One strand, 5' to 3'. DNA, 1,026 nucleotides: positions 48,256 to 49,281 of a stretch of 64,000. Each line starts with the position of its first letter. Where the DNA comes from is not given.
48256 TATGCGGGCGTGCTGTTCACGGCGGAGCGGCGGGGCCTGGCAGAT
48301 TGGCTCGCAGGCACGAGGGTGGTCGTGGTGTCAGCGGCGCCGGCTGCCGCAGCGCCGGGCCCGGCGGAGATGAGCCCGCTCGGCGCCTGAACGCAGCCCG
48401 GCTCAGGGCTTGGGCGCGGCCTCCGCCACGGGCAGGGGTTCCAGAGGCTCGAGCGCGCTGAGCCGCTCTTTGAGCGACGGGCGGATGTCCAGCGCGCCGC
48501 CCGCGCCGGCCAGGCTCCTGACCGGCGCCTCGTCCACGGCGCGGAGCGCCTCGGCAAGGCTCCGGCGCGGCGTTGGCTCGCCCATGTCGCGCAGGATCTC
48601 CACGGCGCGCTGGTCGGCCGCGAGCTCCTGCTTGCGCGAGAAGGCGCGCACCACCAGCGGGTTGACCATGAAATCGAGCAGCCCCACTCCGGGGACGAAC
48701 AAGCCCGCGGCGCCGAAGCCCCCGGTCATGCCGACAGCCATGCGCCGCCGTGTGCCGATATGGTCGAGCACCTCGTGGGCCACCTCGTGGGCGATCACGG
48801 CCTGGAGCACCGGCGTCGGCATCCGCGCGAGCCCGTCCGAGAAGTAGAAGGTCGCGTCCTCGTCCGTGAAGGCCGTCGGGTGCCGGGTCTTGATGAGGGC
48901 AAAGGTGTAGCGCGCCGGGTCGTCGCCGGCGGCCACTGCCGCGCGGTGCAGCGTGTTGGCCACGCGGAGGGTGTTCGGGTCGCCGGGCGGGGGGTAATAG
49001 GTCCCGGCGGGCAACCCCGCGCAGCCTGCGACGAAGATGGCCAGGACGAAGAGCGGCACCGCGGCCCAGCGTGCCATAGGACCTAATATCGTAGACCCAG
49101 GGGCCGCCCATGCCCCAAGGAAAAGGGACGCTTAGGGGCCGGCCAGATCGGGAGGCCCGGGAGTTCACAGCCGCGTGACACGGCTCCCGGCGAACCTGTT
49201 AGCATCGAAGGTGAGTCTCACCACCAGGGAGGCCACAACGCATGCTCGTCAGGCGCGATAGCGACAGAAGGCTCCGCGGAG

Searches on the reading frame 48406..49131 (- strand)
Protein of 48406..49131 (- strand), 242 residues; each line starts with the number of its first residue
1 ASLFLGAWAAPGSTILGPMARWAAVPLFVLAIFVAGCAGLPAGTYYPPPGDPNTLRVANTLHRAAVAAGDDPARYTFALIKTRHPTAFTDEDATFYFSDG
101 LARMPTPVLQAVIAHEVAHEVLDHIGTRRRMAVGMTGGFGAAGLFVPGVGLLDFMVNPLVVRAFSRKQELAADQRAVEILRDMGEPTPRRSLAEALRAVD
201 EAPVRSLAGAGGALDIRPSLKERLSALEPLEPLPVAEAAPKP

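Call 55: search_protein_families(library=pfam, proteins=[window:48406-49131:-], max_evalue=0.00001)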
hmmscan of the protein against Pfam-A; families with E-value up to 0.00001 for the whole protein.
window:48406-49131:- (242 aa): 1 family
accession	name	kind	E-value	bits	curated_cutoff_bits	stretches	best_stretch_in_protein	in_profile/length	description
PF01435.24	Peptidase_M48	-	2.1e-12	47.7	20.3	1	56-228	6-183/186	Peptidase family M48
